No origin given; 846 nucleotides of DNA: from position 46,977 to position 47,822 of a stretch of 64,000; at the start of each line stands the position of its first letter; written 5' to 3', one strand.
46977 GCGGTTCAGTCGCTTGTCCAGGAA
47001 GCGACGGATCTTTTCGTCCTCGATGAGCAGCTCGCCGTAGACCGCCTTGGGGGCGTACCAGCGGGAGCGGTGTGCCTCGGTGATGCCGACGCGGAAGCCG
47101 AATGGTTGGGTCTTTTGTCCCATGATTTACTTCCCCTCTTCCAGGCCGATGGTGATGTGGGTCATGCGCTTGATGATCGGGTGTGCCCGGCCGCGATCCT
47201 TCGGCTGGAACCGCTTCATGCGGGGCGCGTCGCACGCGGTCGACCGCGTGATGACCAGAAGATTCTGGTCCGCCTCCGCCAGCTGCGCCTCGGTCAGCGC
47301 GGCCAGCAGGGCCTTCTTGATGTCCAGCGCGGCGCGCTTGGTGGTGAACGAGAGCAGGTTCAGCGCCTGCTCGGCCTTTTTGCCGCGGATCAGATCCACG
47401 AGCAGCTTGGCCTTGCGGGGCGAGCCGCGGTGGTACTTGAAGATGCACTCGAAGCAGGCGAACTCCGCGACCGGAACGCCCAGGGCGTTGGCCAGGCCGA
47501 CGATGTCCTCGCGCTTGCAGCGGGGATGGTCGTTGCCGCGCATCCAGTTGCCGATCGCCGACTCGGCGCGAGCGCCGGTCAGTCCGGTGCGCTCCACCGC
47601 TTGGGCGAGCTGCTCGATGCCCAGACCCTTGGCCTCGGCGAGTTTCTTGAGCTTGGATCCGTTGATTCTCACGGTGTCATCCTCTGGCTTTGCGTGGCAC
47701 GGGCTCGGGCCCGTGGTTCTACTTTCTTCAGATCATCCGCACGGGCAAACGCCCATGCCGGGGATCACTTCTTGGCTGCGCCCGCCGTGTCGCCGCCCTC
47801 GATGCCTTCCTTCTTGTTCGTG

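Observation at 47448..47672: Ribosomal protein L22 carries an N-terminal Xre-like helix-turn-helix domain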

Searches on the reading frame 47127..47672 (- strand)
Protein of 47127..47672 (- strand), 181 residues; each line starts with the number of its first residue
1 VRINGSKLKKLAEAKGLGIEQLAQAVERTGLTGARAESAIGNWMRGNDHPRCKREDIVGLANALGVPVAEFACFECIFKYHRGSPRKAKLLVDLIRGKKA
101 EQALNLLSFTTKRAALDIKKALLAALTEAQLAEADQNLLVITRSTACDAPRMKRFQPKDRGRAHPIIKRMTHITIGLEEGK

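Call 3: search_protein_families(library=pfam, proteins=[window:47127-47672:-], max_evalue=10)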
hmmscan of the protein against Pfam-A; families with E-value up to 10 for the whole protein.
window:47127-47672:- (181 aa): 2 families
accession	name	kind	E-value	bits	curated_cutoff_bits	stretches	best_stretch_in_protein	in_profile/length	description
PF00237.24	Ribosomal_L22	-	1.5e-26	93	28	1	79-177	4-103/104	Ribosomal protein L22p/L17e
PF13560.12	HTH_31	-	7.6e-06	26.6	27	1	5-71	3-61/64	Helix-turn-helix domain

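Call 4: search_protein_families(library=ncbifam, proteins=[window:47127-47672:-], max_evalue=10)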
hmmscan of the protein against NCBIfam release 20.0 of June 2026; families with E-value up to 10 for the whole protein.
window:47127-47672:- (181 aa): 6 families
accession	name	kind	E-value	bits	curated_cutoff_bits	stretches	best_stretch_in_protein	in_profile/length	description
TIGR01044.1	rplV_bact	equivalog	3e-23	82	73.65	1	79-175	4-101/103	50S ribosomal protein L22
NF008917.0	PRK12279.1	equivalog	9.5e-16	57.9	526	1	82-177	11-108/311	50S ribosomal protein L22/unknown domain fusion protein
TIGR01038.1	uL22_arch_euk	equivalog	1.3e-05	25.2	79.85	1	112-179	80-147/148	50S ribosomal protein L22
NF003260.0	PRK04223.1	equivalog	1.8e-05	24.7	137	1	113-179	85-151/154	50S ribosomal protein L22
NF046037.1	carphisopro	domain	0.021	15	38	1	12-68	5-53/54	carph-isopro domain-containing protein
NF052406.1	NOVBLXIJ_fam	equivalog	0.093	13.4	110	1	60-93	9-39/75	NOVBLXIJ family nitrogen cycling protein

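Call 5: find_homologous_proteins(query=window:47127-47672:-, max_evalue=0.001)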
Query window:47127-47672:- (181 aa): 697 proteins with E <= 0.001 among 1388 candidates; the best 120 are listed.
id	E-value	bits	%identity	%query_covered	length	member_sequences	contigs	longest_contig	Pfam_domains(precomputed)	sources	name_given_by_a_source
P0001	1.2e-110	385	97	100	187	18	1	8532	PF13560.13,PF00237.25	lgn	-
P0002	9.2e-96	336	87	100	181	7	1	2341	PF00237.25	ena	-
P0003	4.3e-95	334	84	100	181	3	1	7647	PF00237.25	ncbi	-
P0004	7.7e-93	327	85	100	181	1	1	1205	PF00237.25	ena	-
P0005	1.3e-88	313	81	100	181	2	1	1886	PF00237.25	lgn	-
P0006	2.9e-88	312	80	100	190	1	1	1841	PF00237.25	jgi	jgi:large subunit ribosomal protein L22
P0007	1.5e-84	300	82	93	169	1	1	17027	PF00237.25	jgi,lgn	jgi:large subunit ribosomal protein L22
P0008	5.8e-84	298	75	100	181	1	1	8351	PF13560.13,PF00237.25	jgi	jgi:large subunit ribosomal protein L22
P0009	8.9e-84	297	74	100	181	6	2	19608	PF00237.25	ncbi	-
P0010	2.7e-82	293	76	100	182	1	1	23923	PF00237.25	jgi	jgi:large subunit ribosomal protein L22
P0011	6.7e-82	291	76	100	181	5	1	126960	PF00237.25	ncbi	-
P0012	6.8e-82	291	77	100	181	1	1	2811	PF00237.25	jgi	jgi:large subunit ribosomal protein L22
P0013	7.5e-80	285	76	100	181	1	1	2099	PF00237.25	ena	-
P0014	5.4e-79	282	73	100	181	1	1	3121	PF00237.25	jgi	-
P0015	8.3e-79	281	74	99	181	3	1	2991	PF00237.25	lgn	-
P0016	3.9e-78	279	73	100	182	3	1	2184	PF00237.25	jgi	jgi:large subunit ribosomal protein L22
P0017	2.8e-76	273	73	99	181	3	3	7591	PF00237.25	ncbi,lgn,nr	ncbi:MAG: 50S ribosomal protein L22 [Phycisphaerales bacterium]|nr:50S ribosomal protein L22 [Phycis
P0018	1.1e-75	271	69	100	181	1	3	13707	PF00237.25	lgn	-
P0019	1.6e-75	271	66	99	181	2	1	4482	PF00237.25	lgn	-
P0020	1.9e-75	270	70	100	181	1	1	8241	PF00237.25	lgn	-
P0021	3.9e-75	269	72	99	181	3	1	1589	PF00237.25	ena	-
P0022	5.5e-75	269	72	99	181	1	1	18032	PF00237.25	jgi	jgi:large subunit ribosomal protein L22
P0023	1.1e-74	268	69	99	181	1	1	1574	PF00237.25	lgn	-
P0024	1.7e-74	267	69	99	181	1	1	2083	PF00237.25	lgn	-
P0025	2.6e-73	263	70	99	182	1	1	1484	PF00237.25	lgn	-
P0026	5.6e-73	262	69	99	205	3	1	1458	PF00237.25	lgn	-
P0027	6.2e-73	262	72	91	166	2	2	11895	PF00237.25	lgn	-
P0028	1.2e-72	261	66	99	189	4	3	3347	PF00237.25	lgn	-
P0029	1.5e-72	261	69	99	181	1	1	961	PF00237.25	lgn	-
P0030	2.1e-72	260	70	99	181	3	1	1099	PF00237.25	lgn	-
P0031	2.7e-72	260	65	99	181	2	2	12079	PF00237.25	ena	-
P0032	3.3e-72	260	68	99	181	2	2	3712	PF00237.25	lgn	-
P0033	4.4e-72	259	66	99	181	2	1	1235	PF00237.25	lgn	-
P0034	1.8e-71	257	66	99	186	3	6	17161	PF00237.25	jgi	-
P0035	2.0e-71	257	68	99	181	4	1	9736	PF00237.25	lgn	-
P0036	3.1e-71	257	66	99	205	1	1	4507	PF00237.25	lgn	-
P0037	3.3e-71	257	69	99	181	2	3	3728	PF00237.25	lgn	-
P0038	4.9e-71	256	68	100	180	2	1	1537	PF00237.25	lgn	-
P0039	5.7e-71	256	69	100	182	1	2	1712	PF00237.25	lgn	-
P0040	6.3e-71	256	65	99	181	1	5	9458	PF00237.25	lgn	-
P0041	3.5e-70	253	64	100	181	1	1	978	PF00237.25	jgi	-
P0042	6.5e-70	252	64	99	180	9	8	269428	PF13560.13,PF00237.25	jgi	jgi:large subunit ribosomal protein L22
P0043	5.0e-69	249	66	99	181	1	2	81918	PF00237.25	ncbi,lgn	-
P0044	5.2e-69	249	65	99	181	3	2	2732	PF00237.25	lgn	-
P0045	7.6e-69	249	66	99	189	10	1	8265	PF00237.25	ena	-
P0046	1.4e-68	248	64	100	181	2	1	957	PF00237.25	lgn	-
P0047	1.6e-68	248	64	99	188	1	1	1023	PF00237.25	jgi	jgi:large subunit ribosomal protein L22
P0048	1.7e-68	248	65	99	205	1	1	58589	PF00237.25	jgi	jgi:large subunit ribosomal protein L22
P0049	1.9e-68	248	64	99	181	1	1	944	PF00237.25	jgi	jgi:large subunit ribosomal protein L22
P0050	3.3e-68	247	63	99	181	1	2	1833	PF00237.25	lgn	-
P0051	4.9e-68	246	66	99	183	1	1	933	PF00237.25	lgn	-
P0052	7.5e-68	246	65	100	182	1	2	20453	PF00237.25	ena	-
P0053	1.2e-67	245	64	99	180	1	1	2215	PF00237.25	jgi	jgi:large subunit ribosomal protein L22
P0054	1.6e-67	245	64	99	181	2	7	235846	PF00237.25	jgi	-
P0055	1.8e-67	244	65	99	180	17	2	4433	PF13560.13,PF00237.25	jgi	jgi:large subunit ribosomal protein L22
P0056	4.4e-67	243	65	100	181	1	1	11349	PF00237.25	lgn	-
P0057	1.1e-66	242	64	99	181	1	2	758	PF00237.25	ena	-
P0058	1.2e-66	242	65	99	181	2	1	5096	PF00237.25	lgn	-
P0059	1.4e-66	241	64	99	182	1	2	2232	PF13560.13,PF00237.25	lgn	-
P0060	1.7e-66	241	63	99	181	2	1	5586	PF00237.25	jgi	jgi:large subunit ribosomal protein L22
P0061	2.5e-66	241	63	99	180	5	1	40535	PF13560.13,PF00237.25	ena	-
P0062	3.5e-66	240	62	99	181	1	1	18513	PF00237.25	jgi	jgi:large subunit ribosomal protein L22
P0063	4.8e-66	240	63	99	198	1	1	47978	PF00237.25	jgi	jgi:large subunit ribosomal protein L22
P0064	4.9e-66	240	65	99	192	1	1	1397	PF00237.25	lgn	-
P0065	8.6e-66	239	62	99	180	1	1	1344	PF00237.25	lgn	-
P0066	1.5e-65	238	62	99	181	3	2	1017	PF00237.25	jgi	-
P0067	2.0e-65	238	63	99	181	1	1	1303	PF00237.25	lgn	-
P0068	2.2e-65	238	64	99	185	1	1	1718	PF00237.25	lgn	-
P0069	2.5e-65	237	63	99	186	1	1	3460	PF00237.25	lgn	-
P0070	3.3e-65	237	60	99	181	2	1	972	PF00237.25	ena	-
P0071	1.1e-64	235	63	99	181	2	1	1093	PF00237.25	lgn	-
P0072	1.4e-64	235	64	99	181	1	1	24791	PF00237.25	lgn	-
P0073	1.4e-64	235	61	99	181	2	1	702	PF00237.25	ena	-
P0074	1.7e-64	235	63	99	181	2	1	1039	PF00237.25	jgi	-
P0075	2.3e-64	234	63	99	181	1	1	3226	PF00237.25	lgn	-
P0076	3.5e-64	234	64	99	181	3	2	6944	PF13560.13,PF00237.25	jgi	-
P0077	4.1e-64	233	61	99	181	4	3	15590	PF00237.25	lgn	-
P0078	4.3e-64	233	65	99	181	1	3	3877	PF00237.25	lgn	-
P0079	5.4e-64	233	62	99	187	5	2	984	PF00237.25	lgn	-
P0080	5.6e-64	233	61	100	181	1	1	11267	PF00237.25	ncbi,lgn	-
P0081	5.8e-64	233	60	99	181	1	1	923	PF00237.25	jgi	jgi:large subunit ribosomal protein L22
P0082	6.4e-64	233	62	99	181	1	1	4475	PF00237.25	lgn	-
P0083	6.9e-64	233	63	99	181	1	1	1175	PF00237.25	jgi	-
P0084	1.2e-63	232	60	99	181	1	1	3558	PF00237.25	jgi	-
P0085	1.5e-63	232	63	99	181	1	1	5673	PF13560.13,PF00237.25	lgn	-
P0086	1.9e-63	231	62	99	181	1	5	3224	PF00237.25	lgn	-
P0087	2.2e-63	231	62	99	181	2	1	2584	PF00237.25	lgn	-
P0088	2.2e-63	231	64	99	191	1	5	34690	PF00237.25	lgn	-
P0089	2.3e-63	231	61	99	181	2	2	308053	PF00237.25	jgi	jgi:large subunit ribosomal protein L22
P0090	2.7e-63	231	62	99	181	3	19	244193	PF00237.25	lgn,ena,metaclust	metaclust:\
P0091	2.7e-63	231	60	99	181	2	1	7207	PF00237.25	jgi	jgi:large subunit ribosomal protein L22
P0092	2.9e-63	231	62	99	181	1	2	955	PF00237.25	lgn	-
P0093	3.0e-63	231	59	99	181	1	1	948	PF13560.13,PF00237.25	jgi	-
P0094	4.1e-63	230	60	99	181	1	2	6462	PF00237.25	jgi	jgi:large subunit ribosomal protein L22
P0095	4.2e-63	230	64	99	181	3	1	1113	PF13560.13,PF00237.25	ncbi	-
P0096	5.9e-63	230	61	99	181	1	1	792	PF00237.25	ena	-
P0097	1.3e-62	229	60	99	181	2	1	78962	PF00237.25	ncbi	ncbi:MAG: 50S ribosomal protein L22 [Phycisphaerales bacterium]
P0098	1.5e-62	228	62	99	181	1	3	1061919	PF00237.25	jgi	jgi:large subunit ribosomal protein L22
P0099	1.5e-62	228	60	99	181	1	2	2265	PF00237.25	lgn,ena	-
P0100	1.8e-62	228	60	99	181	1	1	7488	PF00237.25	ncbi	-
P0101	1.9e-62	228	62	98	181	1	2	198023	PF00237.25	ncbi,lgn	ncbi:MAG: 50S ribosomal protein L22 [Phycisphaerales bacterium]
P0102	2.8e-62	228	61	99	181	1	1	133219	PF13560.13,PF00237.25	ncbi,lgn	-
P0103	3.0e-62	227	61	100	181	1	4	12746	PF00237.25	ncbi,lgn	-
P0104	3.0e-62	227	60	99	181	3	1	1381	PF13560.13,PF00237.25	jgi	jgi:large subunit ribosomal protein L22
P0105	4.2e-62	227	58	99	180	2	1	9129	PF00237.25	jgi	jgi:large subunit ribosomal protein L22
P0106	5.2e-62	227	62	98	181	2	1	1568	PF00237.25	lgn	-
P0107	5.4e-62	227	60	99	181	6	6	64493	PF00237.25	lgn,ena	-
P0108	5.7e-62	226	60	99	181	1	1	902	PF00237.25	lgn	-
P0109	6.3e-62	226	63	99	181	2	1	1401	PF13560.13,PF00237.25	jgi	jgi:large subunit ribosomal protein L22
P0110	6.7e-62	226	61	99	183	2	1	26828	PF00237.25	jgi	jgi:large subunit ribosomal protein L22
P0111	6.8e-62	226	61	99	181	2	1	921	PF00237.25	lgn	-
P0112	7.5e-62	226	61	99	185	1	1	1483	PF00237.25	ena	-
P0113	8.8e-62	226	62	99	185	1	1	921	PF00237.25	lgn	-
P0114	9.0e-62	226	63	99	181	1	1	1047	PF13560.13,PF00237.25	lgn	-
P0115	1.1e-61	226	61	99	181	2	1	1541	PF00237.25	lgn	-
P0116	1.1e-61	226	62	99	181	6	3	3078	PF00237.25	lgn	-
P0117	1.4e-61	225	59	99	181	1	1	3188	PF00237.25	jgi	jgi:large subunit ribosomal protein L22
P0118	1.5e-61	225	61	99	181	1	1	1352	PF00237.25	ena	-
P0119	1.9e-61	225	60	99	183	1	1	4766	PF00237.25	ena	-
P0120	2.4e-61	224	63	99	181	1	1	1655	PF13560.13,PF00237.25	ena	-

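Call 10: search_solved_structures(query=window:47127-47672:-, max_evalue=1, show_alignments=1)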
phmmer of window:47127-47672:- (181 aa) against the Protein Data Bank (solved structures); distinct sequences matched with E-value up to 1: 70 (the best 60 are shown).
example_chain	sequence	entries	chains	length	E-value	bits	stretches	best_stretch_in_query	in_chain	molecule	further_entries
7nhk_V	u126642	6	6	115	1.2e-19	74.1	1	77-178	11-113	50S ribosomal protein L22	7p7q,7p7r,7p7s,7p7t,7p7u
6o8w_T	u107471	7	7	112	1.3e-19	74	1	78-178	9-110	50S ribosomal protein L22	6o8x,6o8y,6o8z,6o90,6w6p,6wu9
10qm_a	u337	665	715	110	1.4e-19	73.9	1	79-177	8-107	50S ribosomal protein L22 | Large ribosomal subunit protein uL22 | 50S ribosomal protein L20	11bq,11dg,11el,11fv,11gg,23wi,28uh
5wdt_S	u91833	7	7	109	1.5e-19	73.8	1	79-176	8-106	50S ribosomal protein L22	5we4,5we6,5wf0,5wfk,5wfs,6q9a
4v85_BW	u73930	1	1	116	1.5e-19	73.7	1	79-177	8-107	50S ribosomal protein L22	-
7ac7_S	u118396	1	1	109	1.6e-19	73.7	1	79-177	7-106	50S ribosomal protein L22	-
6q97_S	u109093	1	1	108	1.8e-19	73.5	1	79-177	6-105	50S ribosomal protein L22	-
4v4v_BQ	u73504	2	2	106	2e-19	73.3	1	79-177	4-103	50S ribosomal protein L22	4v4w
5myj_BV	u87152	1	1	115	1.6e-18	70.4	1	69-179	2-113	50S ribosomal protein L22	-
3j3v_S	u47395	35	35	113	1.9e-18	70.1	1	80-180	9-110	50S ribosomal protein L22 | 50S ribosomal protein uL22 | Large ribosomal subunit protein uL22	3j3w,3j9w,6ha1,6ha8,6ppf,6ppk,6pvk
5njt_l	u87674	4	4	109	3.2e-18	69.4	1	80-179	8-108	50S ribosomal protein L22 | Large ribosomal subunit protein uL22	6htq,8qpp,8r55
5t7v_L5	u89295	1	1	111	4.1e-18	69.1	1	80-181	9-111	50S ribosomal protein L22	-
5li0_V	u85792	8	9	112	4.2e-18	69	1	80-181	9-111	50S ribosomal protein L22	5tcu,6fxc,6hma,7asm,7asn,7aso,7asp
9h91_S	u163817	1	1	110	4.3e-18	69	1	79-176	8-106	50S ribosomal protein L22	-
6ddd_E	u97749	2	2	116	4.7e-18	68.9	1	80-181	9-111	50S ribosomal protein L22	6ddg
4wce_P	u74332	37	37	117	4.9e-18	68.8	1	80-181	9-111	50S ribosomal protein L22 | Large ribosomal subunit protein uL22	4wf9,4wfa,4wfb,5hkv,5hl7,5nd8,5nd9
7nhn_V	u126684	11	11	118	6.2e-18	68.5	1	70-179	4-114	50S ribosomal protein L22 | Large ribosomal subunit protein uL22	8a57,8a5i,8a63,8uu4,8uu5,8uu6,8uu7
6wqn_E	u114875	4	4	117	2.2e-17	66.7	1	80-180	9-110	50S ribosomal protein L22 | uL22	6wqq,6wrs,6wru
10px_1W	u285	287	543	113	3.6e-17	66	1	76-179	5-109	50S ribosomal protein L22 | PROTEIN (RIBOSOMAL PROTEIN L22) | 50S ribosomal protein L21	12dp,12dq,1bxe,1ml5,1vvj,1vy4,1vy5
4v7p_BS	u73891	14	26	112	4.2e-17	65.8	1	76-179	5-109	50S ribosomal protein L22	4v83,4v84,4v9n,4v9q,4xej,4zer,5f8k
4v9i_BW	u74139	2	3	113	4.2e-17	65.8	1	76-179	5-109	50S ribosomal protein L22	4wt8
5a9z_AT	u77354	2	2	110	4.6e-17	65.6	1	76-178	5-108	50S ribosomal protein L22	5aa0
6s0x_Q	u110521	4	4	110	2.9e-16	63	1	80-181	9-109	50S ribosomal protein L22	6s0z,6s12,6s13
6spd_S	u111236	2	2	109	2e-15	60.3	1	82-177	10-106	50S ribosomal protein L22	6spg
6spb_S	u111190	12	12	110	2e-15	60.3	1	82-177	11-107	50S ribosomal protein L22 | Large ribosomal subunit protein uL22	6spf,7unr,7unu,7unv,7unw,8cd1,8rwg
7jil_S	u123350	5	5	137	2.2e-15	60.2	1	83-177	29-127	50S ribosomal protein L22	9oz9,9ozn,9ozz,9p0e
5o60_T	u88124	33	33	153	6.3e-15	58.7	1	68-178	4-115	50S ribosomal protein L22 | Large ribosomal subunit protein uL22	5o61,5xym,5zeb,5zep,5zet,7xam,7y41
6dzp_T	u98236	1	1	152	6.6e-15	58.7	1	68-178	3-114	50S ribosomal protein L22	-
6yhs_O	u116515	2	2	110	9.8e-15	58.1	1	84-176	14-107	50S ribosomal protein L22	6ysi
6v39_R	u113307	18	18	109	9.8e-15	58.1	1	84-176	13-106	50S ribosomal protein L22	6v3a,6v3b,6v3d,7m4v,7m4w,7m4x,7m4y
6dzi_T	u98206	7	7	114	1.1e-14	57.9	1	76-178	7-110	50S ribosomal protein L22 | Large ribosomal subunit protein uL22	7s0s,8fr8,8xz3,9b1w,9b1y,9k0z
1i4j_A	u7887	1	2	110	3e-14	56.5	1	76-179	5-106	50S RIBOSOMAL PROTEIN L22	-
5dm6_P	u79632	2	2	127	2.6e-13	53.5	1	77-178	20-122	50S ribosomal protein L22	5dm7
7a0r_P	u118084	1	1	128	2.7e-13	53.4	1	77-178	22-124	50S ribosomal protein L22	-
7a18_P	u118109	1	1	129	2.7e-13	53.4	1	77-178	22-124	50S ribosomal protein L22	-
4v49_BQ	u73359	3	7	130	2.8e-13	53.4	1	77-178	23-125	50S ribosomal protein L22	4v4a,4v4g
1j5a_L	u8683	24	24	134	3.1e-13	53.2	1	77-178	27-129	RIBOSOMAL PROTEIN L22 | 50S ribosomal protein L22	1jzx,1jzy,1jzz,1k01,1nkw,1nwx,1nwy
5v7q_S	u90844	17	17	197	1.2e-12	51.3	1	76-178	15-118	50S ribosomal protein L22 | Large ribosomal subunit protein uL22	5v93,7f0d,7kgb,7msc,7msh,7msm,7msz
4u67_P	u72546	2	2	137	2.4e-11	47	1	77-178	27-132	50S ribosomal protein L22 | 50S ribosomal protein L22,50S ribosomal protein L22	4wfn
7ood_r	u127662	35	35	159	3.3e-10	43.4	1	82-179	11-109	50S ribosomal protein L22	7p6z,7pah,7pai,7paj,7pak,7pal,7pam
8crx_r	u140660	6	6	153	4e-10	43.1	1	77-178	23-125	50S ribosomal protein L22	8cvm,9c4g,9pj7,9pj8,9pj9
4v61_BU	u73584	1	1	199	3.2e-06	30.4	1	84-178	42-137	Ribosomal Protein L22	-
8fmw_AU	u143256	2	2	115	4e-06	30.1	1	83-180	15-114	50S ribosomal protein L22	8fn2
6eri_AS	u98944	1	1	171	8.8e-06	29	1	85-178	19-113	50S ribosomal protein L22, chloroplastic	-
5h1s_U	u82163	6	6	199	1.2e-05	28.6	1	84-178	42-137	50S ribosomal protein L22, chloroplastic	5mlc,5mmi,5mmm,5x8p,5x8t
2ftc_M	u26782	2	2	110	0.00022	24.4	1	86-180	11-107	mitochondrial ribosomal protein L22 isoform a | 39S ribosomal protein L22, mitochondrial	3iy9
4v19_W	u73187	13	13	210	0.00024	24.3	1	82-180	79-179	MITORIBOSOMAL PROTEIN UL22M, MRPL22 | uL22m | Mitochondrial ribosomal protein L22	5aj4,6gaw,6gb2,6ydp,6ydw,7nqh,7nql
6nu2_T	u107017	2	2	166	0.0003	24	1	82-180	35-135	39S ribosomal protein L22, mitochondrial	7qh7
5ool_T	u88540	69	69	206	0.00049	23.3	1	82-180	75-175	39S ribosomal protein L22, mitochondrial | Large ribosomal subunit protein uL22m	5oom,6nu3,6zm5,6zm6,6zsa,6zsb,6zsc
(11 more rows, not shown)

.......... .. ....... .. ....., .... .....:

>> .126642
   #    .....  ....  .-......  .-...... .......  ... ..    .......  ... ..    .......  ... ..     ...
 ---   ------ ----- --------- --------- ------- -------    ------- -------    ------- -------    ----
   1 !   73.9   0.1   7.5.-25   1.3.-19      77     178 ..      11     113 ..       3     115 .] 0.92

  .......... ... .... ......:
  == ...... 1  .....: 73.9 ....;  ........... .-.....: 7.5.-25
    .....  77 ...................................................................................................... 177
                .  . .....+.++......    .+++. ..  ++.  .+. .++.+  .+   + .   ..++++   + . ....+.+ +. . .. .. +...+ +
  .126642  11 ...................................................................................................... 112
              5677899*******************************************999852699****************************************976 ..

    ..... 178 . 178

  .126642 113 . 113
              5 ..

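Call 18: predict_structure(alignment_id=A1)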
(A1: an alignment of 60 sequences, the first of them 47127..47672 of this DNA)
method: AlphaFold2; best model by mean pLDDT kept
length: 181 residues; sequences in the alignment: 60
mean_pLDDT: 90.8   pTM: 0.81
mean pLDDT of the five models: 90.8, 89.1, 87.9, 87.6, 87.6
residues with pLDDT >= 90: 147; 70-90: 21; 50-70: 13; < 50: 0
segments of 3 or more residues with pLDDT < 50: none
pLDDT, mean of each block of 10 residues (from residue 1): 93 92 91 93 91 92 93 95 93 96 95 93 96 92 94 69 74 95 67
secondary structure, 60 per line:
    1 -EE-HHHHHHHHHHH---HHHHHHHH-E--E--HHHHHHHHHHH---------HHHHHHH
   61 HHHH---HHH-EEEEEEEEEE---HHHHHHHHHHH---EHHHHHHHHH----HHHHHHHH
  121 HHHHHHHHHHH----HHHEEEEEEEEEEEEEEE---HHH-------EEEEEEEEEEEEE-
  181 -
elements in order: H5-15 H19-26 H34-44 H54-64 E72-81 H85-95 H100-108 H113-131 E139-153 E167-179
